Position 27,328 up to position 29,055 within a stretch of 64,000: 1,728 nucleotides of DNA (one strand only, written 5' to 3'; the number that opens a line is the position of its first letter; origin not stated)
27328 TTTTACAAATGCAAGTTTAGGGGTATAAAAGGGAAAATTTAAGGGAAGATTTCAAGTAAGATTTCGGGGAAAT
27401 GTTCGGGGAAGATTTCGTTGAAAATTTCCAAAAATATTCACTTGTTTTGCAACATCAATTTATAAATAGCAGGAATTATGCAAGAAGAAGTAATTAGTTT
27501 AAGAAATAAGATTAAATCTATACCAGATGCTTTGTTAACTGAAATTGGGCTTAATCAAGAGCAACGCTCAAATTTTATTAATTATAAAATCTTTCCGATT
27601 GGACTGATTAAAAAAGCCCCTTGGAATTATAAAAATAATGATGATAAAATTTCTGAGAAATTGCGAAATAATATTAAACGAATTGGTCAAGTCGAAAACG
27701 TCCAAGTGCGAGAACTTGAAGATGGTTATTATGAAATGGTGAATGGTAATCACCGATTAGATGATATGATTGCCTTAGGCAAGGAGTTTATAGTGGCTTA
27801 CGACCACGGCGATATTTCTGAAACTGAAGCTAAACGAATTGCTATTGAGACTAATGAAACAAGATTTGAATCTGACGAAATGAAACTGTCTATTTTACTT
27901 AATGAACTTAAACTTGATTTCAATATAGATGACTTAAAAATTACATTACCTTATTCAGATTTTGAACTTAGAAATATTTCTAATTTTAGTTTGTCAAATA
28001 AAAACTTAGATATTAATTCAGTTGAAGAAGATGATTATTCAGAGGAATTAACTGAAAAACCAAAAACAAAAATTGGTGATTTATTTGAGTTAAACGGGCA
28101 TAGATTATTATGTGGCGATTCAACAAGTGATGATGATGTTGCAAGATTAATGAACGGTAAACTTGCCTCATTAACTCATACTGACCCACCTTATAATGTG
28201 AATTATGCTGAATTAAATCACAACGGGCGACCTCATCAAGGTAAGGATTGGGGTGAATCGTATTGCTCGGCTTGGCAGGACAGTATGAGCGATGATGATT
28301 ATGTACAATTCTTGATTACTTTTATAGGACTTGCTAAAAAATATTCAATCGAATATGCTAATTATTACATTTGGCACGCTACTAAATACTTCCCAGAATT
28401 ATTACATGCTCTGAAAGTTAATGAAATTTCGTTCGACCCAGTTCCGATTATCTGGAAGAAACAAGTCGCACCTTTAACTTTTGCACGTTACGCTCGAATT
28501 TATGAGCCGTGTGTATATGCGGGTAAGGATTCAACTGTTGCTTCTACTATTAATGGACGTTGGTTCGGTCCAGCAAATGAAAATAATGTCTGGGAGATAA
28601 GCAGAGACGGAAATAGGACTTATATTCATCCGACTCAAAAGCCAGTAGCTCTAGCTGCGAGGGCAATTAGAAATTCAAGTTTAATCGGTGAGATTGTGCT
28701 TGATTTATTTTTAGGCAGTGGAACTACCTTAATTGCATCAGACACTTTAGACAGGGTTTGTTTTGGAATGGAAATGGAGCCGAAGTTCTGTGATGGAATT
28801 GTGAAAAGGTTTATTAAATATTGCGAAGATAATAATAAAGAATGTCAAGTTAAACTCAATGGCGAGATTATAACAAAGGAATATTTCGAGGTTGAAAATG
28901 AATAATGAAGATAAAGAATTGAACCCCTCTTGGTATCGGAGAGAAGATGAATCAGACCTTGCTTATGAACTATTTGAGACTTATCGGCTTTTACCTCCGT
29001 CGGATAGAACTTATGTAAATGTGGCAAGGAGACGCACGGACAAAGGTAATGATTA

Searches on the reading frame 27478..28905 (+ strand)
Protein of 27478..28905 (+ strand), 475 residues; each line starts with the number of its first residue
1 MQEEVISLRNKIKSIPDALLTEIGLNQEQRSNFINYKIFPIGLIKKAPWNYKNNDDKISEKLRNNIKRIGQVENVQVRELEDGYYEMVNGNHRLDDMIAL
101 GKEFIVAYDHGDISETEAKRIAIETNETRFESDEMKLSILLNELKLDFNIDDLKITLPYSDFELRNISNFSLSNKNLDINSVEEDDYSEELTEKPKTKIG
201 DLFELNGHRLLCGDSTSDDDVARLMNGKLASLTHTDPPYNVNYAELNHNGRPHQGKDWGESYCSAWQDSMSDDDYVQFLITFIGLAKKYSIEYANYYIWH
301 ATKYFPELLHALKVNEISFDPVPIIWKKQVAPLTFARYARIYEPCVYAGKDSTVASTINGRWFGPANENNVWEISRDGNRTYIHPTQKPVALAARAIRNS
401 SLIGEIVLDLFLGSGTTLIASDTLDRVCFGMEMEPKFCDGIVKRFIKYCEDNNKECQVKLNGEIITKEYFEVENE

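Call 9: search_protein_families(library=pfam, proteins=[window:27478-28905:+], max_evalue=0.01)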
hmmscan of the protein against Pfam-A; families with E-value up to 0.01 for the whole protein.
window:27478-28905:+ (475 aa): 1 family
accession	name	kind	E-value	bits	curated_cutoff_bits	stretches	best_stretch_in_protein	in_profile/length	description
PF01555.25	N6_N4_Mtase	-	2.3e-23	83.8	26.7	1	232-442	3-220/221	DNA methylase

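Call 10: find_related_loci(query=window:27478-28905:+, collection=viral_contigs, flank=4000)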
Query window:27478-28905:+ (475 aa) in viral_contigs; peptide patterns used: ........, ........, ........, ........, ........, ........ (x = any residue, [..] = any of these).
12 stretches matched a pattern; 2 encode a relative of the query (tblastn E <= 1e-3); 2 distinct loci.
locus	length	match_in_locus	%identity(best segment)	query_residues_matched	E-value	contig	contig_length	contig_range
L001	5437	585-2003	70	1-473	0e+0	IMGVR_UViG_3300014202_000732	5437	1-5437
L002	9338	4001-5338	56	29-468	3e-158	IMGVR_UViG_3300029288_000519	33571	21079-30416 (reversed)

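Call 11: find_related_loci(query=window:27478-28905:+, collection=genome_contigs, flank=4000)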
Query window:27478-28905:+ (475 aa) in genome_contigs; peptide patterns used: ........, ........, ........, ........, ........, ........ (x = any residue, [..] = any of these).
40 stretches matched a pattern; 1 encode a relative of the query (tblastn E <= 1e-3); 1 distinct loci.
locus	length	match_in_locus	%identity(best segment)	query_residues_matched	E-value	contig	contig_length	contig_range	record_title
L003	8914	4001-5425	71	1-475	0e+0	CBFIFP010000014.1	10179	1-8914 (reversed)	MAG: Candidatus Kapaibacteriales bacterium isolate Co_bin_515_strict genome assembly, contig: Co_bin_515_strict_c19, who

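Call 20: find_related_loci(query=A1, collection=metagenome_contigs, flank=3000)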
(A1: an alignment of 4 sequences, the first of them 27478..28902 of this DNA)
Query A1 (475 aa) in metagenome_contigs; peptide patterns used: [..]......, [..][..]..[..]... (x = any residue, [..] = any of these).
118 stretches matched a pattern; 19 encode a relative of the query (tblastn E <= 1e-3); 19 distinct loci.
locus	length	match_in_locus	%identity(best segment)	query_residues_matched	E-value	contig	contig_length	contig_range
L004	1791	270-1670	58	5-471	0e+0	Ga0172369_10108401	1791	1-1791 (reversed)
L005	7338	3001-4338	56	29-468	1e-157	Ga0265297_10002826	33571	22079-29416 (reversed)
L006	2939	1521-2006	45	7-167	2e-35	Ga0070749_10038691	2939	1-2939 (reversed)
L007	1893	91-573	43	31-185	1e-35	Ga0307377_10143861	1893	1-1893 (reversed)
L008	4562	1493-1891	49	40-172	1e-33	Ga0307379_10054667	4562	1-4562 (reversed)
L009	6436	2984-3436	48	46-191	2e-33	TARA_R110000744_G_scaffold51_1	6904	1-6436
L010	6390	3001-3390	51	41-170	8e-34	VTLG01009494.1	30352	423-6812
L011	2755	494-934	46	46-190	1e-32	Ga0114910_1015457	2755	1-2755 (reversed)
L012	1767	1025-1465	46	46-190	5e-33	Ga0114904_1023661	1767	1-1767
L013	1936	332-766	42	41-189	5e-29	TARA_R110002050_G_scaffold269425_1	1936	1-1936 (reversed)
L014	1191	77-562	37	34-204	6e-26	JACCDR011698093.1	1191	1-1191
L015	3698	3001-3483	35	35-195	2e-24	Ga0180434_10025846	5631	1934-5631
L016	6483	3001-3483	35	35-195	2e-24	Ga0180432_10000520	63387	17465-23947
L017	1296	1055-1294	54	46-125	9e-22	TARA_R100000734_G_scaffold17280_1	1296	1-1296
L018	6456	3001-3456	37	40-185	2e-17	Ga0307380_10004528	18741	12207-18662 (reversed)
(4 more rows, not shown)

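Call 21: find_related_loci(query=A1, collection=viral_contigs, flank=3000)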
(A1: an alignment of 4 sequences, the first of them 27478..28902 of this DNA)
Query A1 (475 aa) in viral_contigs; peptide patterns used: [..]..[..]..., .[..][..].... (x = any residue, [..] = any of these).
239 stretches matched a pattern; 36 encode a relative of the query (tblastn E <= 1e-3); 36 distinct loci.
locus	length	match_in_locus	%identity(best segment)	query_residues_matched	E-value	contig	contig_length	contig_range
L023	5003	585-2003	70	1-473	0e+0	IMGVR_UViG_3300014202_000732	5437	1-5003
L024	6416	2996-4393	71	8-473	0e+0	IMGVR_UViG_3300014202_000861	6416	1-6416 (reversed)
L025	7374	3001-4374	57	13-471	1e-176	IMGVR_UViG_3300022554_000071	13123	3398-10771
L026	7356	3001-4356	58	26-473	4e-174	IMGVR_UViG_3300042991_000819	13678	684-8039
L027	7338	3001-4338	56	29-468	5e-157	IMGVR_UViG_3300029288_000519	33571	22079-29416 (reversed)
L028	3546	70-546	45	1-170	1e-38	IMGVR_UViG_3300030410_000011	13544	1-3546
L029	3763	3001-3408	51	36-171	2e-35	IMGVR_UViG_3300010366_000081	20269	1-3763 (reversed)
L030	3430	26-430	47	36-170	1e-34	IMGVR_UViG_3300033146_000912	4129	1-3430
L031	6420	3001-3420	44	28-164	3e-34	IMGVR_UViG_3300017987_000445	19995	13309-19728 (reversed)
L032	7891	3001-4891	35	36-448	3e-64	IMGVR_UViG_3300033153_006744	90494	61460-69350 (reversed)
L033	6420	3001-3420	44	28-164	3e-34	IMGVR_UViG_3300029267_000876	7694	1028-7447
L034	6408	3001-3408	49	36-171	4e-34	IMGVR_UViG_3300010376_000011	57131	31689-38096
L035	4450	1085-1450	53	46-167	4e-34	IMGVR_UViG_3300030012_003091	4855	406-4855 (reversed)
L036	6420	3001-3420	44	28-164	3e-34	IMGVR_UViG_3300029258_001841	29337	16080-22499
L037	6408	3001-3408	49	36-167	1e-33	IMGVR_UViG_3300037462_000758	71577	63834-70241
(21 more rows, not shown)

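Call 26: search_protein_families(library=phrogs, proteins=[window:27478-28902:+, L002:5476-6102:+], max_evalue=0.001)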
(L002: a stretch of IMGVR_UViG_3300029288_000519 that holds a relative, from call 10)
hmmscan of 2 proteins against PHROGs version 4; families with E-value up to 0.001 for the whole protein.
window:27478-28902:+ (475 aa): 17 families
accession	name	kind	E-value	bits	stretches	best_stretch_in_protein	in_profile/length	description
phrog_498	-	other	2e-86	291.9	1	35-466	34-436/633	DNA methyltransferase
phrog_67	-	other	6.1e-35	122.4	1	183-463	103-361/743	DNA methyltransferase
phrog_23085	-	unknown function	2.5e-26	93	1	360-470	17-130/138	-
phrog_3008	-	other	2.8e-18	67.1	1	381-452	147-218/244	DNA methyltransferase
phrog_8071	-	DNA, RNA and nucleotide metabolism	1e-16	62.2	1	35-243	6-207/389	ParB-like partition protein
phrog_723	-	DNA, RNA and nucleotide metabolism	4.4e-15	57.1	1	45-193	22-165/223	ParB-like partition protein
phrog_18293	-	other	3.8e-11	44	1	379-453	41-115/119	methyltransferase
phrog_620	-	DNA, RNA and nucleotide metabolism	1.2e-10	42.9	1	37-175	10-146/217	ParB-like partition protein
phrog_4715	-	DNA, RNA and nucleotide metabolism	6.9e-10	38.9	1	35-131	146-242/630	ParB-like partition protein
phrog_3264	-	DNA, RNA and nucleotide metabolism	3.4e-09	37.8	1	26-131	38-143/337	ParB-like partition protein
phrog_6952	-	other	2.8e-08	34.9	1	383-441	113-171/181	DNA methyltransferase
phrog_23148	-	unknown function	1.6e-07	32.5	1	382-452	83-153/165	-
phrog_26387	-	DNA, RNA and nucleotide metabolism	3.8e-07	30.8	1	33-154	7-131/252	ParB-like partition nuclease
phrog_3951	-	unknown function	1.2e-06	29.3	1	32-109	14-95/301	-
phrog_940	-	DNA, RNA and nucleotide metabolism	7.7e-06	26.4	1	41-190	11-151/388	nuclease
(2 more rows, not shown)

L002:5476-6102:+ (209 aa): 1 family
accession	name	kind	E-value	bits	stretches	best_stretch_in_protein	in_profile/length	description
phrog_6299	-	head and packaging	1.1e-19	72.1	1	16-200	7-188/193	terminase small subunit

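Call 50: find_homologous_proteins(query=window:27478-28902:+, max_evalue=1e-40)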
Query window:27478-28902:+ (475 aa): 1465 proteins with E <= 1e-40 among 8000 candidates; the best 120 are listed.
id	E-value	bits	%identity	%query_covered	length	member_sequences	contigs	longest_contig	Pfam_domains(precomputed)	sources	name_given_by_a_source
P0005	0.0e+0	1083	99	100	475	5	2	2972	PF02195.27,PF01555.25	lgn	-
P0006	1.2e-262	890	79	100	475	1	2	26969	PF02195.27,PF01555.25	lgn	-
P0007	6.0e-237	805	71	100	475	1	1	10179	PF01555.25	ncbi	-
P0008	7.6e-234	795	70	100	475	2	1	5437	PF01555.25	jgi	-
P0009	4.1e-233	792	71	98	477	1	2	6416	PF01555.25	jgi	-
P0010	3.7e-181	621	58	98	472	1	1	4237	PF01555.25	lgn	-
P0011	9.1e-181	620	56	99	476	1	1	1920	PF01555.25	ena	-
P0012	7.6e-180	617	58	99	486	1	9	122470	PF01555.25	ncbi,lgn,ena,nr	ncbi:MAG: ParB N-terminal domain-containing protein [Bacteroidetes bacterium]|nr:ParB N-terminal dom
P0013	2.4e-178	612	58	98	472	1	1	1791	PF01555.25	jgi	-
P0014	3.7e-178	611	59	98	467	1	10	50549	PF01555.25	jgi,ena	-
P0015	4.5e-178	611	58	99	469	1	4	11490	PF01555.25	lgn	-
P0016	1.2e-177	610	58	98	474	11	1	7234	PF01555.25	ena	-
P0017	1.9e-177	609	57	99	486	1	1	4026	PF02195.27,PF01555.25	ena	-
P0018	1.0e-176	607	58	99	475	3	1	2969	PF01555.25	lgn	-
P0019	1.1e-175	603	57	99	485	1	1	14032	PF02195.27,PF01555.25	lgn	-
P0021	1.3e-174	600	58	99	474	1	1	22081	PF02195.27,PF01555.25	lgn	-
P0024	2.1e-172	592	57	97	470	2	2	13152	PF02195.27,PF01555.25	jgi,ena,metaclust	metaclust:\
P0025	1.2e-171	590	56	99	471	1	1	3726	PF02195.27,PF01555.25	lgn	-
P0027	7.6e-170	584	56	99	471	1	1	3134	PF02195.27,PF01555.25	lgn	-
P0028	7.7e-170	584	57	94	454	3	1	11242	PF02195.27,PF01555.25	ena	-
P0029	2.1e-168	579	58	91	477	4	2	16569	PF02195.27,PF01555.25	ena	-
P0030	1.4e-166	573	57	95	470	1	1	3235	PF02195.27,PF01555.25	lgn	-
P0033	9.5e-165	567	54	98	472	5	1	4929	PF02195.27,PF01555.25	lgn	-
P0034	2.3e-164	566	55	98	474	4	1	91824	PF02195.27,PF01555.25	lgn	-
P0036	1.0e-163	564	57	92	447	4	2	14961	PF02195.27,PF01555.25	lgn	-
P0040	2.2e-162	559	57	92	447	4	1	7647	PF02195.27,PF01555.25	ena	-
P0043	3.0e-161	556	54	99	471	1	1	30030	PF02195.27,PF01555.25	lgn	-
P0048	6.7e-160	551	56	95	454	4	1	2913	PF02195.27,PF01555.25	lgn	-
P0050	2.9e-158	546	56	91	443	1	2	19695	PF02195.27,PF01555.25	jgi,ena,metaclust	metaclust:\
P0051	6.0e-158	545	54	92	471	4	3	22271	PF02195.27,PF01555.25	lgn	-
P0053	1.3e-157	544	57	89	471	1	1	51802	PF02195.27,PF01555.25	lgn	-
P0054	1.5e-157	543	56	90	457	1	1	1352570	PF02195.27,PF01555.25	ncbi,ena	-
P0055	6.9e-157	541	52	97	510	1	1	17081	PF02195.27,PF01555.25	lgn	-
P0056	7.7e-157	541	53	99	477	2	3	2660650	PF01555.25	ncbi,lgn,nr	ncbi:MAG: hypothetical protein CH6_0035 [Candidatus Kapaibacterium sp.]|nr:MAG: hypothetical protein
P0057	9.7e-157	541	55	96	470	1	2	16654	PF02195.27,PF01555.25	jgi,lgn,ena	-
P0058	1.8e-156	540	52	100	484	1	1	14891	PF02195.27,PF01555.25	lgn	-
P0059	6.4e-156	538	53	95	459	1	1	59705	PF02195.27,PF01555.25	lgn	-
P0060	8.6e-156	538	56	91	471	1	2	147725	PF02195.27,PF01555.25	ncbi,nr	ncbi:MAG: DNA modification methylase [Candidatus Kapabacteria bacterium]|nr:DNA modification methyla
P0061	4.3e-155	535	55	92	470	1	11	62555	PF02195.27,PF01555.25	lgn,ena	-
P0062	1.5e-154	533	54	93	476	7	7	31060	PF02195.27,PF01555.25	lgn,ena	-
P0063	1.9e-154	533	52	98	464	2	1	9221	PF02195.27,PF01555.25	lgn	-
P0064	2.9e-154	532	53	92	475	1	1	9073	PF02195.27,PF01555.25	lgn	-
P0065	3.0e-153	529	56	93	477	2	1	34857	PF02195.27,PF01555.25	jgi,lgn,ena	-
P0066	6.8e-153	528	54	93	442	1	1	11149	PF02195.27,PF01555.25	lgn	-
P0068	2.5e-149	516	50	97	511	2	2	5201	PF02195.27,PF01555.25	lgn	-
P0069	5.3e-149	515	52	98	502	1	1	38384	PF02195.27,PF01555.25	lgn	-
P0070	5.5e-149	515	49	97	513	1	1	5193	PF02195.27,PF01555.25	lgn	-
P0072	8.3e-147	508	52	93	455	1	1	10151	PF02195.27,PF01555.25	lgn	-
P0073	2.0e-144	500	54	92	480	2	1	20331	PF02195.27,PF01555.25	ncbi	-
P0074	7.1e-144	498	53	92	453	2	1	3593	PF02195.27,PF01555.25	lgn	-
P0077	1.5e-141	491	53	91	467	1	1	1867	PF02195.27,PF01555.25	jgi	-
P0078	1.6e-139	484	51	92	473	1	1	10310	PF02195.27,PF01555.25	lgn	-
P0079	1.4e-138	481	50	94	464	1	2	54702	PF02195.27,PF01555.25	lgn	-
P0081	1.6e-134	467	49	91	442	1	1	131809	PF02195.27,PF01555.25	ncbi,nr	ncbi:MAG: ParB N-terminal domain-containing protein [Bacteroidetes bacterium]|nr:ParB N-terminal dom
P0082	2.4e-130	454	51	89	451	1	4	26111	PF02195.27,PF01555.25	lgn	-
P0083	1.3e-123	431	49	90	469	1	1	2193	PF02195.27,PF01555.25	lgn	-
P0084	1.2e-107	379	54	69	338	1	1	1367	PF02195.27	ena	-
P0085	1.2e-102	362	45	88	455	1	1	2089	PF02195.27,PF01555.25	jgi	jgi:DNA modification methylase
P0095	4.0e-89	318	43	86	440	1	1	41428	PF02195.27,PF01555.25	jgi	jgi:DNA modification methylase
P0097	2.0e-87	312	40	90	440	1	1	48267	PF02195.27,PF01555.25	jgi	jgi:DNA modification methylase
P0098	6.3e-87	310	41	93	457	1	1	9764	PF02195.27,PF01555.25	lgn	-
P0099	1.4e-85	306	46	68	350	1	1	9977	PF02195.27,PF01555.25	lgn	-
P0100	4.6e-85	304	41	86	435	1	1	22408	PF02195.27,PF01555.25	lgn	-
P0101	6.7e-82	294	40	92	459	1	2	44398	PF02195.27,PF01555.25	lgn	-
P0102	3.7e-81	291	40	89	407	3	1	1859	PF02195.27,PF01555.25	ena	-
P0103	9.0e-81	290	39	91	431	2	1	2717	PF02195.27,PF01555.25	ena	-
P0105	1.2e-80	290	39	90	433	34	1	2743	PF02195.27,PF01555.25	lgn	-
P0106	5.0e-80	288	39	89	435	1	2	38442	PF02195.27,PF01555.25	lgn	-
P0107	4.6e-77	278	38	91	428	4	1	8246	PF02195.27,PF01555.25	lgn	-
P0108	7.7e-76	274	39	89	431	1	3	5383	PF02195.27,PF01555.25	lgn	-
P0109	6.5e-75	271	39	91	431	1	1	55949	PF02195.27,PF01555.25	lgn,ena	-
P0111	6.7e-72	261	38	88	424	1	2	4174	PF02195.27,PF01555.25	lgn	-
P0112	1.5e-71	260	40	88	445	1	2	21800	PF02195.27,PF01555.25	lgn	-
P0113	5.6e-70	255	39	86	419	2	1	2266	PF02195.27,PF01555.25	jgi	jgi:DNA modification methylase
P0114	7.5e-70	254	40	86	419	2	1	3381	PF02195.27,PF01555.25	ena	-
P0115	6.0e-69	251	38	93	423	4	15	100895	PF02195.27,PF01555.25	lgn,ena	-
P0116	8.2e-69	251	41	84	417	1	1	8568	PF02195.27,PF01555.25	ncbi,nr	ncbi:MAG: DNA modification methylase [Candidatus Omnitrophica bacterium]|nr:DNA modification methyla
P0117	2.3e-68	249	39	82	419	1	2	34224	PF02195.27,PF01555.25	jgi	-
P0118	8.5e-67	244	36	93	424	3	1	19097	PF02195.27,PF01555.25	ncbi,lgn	-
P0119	1.4e-66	243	39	82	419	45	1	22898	PF02195.27,PF01555.25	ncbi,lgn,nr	ncbi:MAG: DNA modification methylase [Candidatus Omnitrophica bacterium]|nr:DNA modification methyla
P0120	2.1e-66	243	41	76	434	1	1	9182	PF02195.27,PF01555.25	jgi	jgi:DNA modification methylase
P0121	2.4e-66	243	37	89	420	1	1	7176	PF02195.27,PF01555.25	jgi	jgi:DNA modification methylase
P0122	3.8e-66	242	38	87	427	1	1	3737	PF02195.27,PF01555.25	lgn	-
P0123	1.2e-65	240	37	86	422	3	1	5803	PF02195.27,PF01555.25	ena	-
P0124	1.3e-65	240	39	82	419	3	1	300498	PF02195.27,PF01555.25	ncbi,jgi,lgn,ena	ncbi:MAG: DNA modification methylase [Candidatus Omnitrophota bacterium]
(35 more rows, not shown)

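Call 51: find_encoding_contigs(protein=P0005, flank=3000, max_places=4)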
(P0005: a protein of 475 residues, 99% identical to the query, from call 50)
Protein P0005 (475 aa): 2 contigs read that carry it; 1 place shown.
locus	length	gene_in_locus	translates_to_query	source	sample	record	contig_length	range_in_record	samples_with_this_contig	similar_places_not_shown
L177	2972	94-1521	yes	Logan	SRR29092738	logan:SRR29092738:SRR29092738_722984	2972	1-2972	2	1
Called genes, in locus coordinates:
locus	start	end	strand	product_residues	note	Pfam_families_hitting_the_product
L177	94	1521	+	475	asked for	PF02195:ParB_N (faint), PF01555:N6_N4_Mtase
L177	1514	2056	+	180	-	-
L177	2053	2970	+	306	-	?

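Call 52: find_encoding_contigs(protein=P0006, flank=4000, max_places=4)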
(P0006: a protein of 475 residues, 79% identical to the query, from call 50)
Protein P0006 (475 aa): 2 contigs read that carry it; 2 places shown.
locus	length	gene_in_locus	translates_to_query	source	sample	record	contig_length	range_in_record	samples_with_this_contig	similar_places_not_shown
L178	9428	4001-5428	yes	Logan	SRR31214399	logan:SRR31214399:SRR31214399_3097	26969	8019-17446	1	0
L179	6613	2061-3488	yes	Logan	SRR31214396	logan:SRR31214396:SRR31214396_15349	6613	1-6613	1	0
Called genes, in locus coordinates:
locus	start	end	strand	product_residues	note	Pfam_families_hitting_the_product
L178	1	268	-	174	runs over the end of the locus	-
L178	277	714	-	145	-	-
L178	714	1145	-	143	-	PF07030:Phage_Mu_Gp36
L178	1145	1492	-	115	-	PF09956:Phage_cement_2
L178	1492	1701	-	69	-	-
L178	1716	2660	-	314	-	PF03864:Phage_cap_E (weak)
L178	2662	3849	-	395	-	PF00574:CLP_protease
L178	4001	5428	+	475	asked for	PF02195:ParB_N (weak), PF01555:N6_N4_Mtase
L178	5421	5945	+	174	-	-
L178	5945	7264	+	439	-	PF04466:Terminase_3, PF03237:Terminase_6N, PF17288:Terminase_3C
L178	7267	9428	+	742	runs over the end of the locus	PF06074:Portal_Mu, PF04233:Phage_Mu_F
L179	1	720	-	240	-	?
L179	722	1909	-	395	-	PF00574:CLP_protease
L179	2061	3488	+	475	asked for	PF02195:ParB_N (weak), PF01555:N6_N4_Mtase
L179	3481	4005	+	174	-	-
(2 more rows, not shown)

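Call 56: find_encoding_contigs(protein=P0012, flank=3000, max_places=3)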
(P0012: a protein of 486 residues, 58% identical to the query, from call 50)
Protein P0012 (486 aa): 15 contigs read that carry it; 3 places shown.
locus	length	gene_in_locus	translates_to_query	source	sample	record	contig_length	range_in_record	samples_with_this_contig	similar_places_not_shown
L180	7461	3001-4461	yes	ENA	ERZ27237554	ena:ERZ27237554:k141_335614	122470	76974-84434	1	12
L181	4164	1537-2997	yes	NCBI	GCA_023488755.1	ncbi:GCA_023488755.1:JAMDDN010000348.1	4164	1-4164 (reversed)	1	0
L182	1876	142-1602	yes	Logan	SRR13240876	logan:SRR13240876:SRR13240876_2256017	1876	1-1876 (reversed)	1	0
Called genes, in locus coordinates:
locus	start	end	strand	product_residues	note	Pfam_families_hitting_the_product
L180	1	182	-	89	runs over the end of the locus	-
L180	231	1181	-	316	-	-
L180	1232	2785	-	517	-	-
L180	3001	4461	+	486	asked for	PF01555:N6_N4_Mtase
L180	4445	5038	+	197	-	-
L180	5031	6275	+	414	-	PF03237:Terminase_6N (weak), PF04466:Terminase_3, PF17288:Terminase_3C (weak)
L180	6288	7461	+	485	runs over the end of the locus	PF06074:Portal_Mu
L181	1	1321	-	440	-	?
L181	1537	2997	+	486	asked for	PF01555:N6_N4_Mtase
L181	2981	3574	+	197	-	-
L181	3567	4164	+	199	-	PF04466:Terminase_3, PF03237:Terminase_6N (weak)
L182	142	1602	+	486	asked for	PF01555:N6_N4_Mtase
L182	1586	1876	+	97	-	?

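Call 57: find_encoding_contigs(protein=P0014, flank=3000, max_places=3)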
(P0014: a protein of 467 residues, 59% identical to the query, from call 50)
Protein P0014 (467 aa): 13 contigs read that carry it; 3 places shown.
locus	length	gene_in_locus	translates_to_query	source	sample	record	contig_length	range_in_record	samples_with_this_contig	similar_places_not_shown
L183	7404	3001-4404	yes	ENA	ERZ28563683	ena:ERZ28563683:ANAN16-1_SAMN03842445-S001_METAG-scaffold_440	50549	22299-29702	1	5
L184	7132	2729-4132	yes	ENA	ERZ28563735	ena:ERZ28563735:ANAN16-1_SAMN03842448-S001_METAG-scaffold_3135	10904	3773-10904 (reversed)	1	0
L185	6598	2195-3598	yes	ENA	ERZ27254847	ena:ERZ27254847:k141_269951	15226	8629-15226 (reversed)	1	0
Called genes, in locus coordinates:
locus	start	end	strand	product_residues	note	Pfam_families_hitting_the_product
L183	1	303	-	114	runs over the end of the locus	-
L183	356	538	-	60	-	-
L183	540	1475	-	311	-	PF03864:Phage_cap_E (weak)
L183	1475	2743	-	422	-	-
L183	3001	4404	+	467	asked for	PF01555:N6_N4_Mtase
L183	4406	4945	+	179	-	-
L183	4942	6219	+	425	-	PF04466:Terminase_3, PF17288:Terminase_3C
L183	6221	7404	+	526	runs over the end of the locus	PF06074:Portal_Mu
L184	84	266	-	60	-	-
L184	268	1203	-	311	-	PF03864:Phage_cap_E (weak)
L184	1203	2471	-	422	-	-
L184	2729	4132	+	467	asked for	PF01555:N6_N4_Mtase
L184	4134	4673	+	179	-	-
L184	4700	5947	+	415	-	PF04466:Terminase_3, PF17288:Terminase_3C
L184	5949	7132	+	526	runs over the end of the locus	PF06074:Portal_Mu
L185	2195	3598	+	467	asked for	PF01555:N6_N4_Mtase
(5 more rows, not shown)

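Call 58: find_encoding_contigs(protein=P0056, flank=3000, max_places=3)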
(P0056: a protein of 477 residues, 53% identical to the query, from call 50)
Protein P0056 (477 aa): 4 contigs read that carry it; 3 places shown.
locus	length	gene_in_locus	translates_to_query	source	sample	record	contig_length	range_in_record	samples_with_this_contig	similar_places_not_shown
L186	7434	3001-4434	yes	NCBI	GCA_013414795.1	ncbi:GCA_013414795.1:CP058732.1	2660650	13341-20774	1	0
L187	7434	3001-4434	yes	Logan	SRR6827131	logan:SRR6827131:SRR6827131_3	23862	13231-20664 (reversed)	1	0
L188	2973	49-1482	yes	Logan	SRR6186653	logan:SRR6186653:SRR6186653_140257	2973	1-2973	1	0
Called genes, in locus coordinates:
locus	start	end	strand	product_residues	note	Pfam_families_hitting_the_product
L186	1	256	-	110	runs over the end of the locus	PF09956:Phage_cement_2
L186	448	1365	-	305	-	PF03864:Phage_cap_E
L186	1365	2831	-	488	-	-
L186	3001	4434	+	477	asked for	PF01555:N6_N4_Mtase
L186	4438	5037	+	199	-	-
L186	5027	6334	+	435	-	PF04466:Terminase_3, PF17288:Terminase_3C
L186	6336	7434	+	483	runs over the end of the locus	PF06074:Portal_Mu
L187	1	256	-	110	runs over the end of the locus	PF09956:Phage_cement_2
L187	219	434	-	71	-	-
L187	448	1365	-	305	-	PF03864:Phage_cap_E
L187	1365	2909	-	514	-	-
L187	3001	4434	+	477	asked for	PF01555:N6_N4_Mtase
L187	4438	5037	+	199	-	-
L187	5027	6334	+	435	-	PF04466:Terminase_3, PF17288:Terminase_3C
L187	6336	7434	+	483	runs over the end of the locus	PF06074:Portal_Mu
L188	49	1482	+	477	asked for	PF01555:N6_N4_Mtase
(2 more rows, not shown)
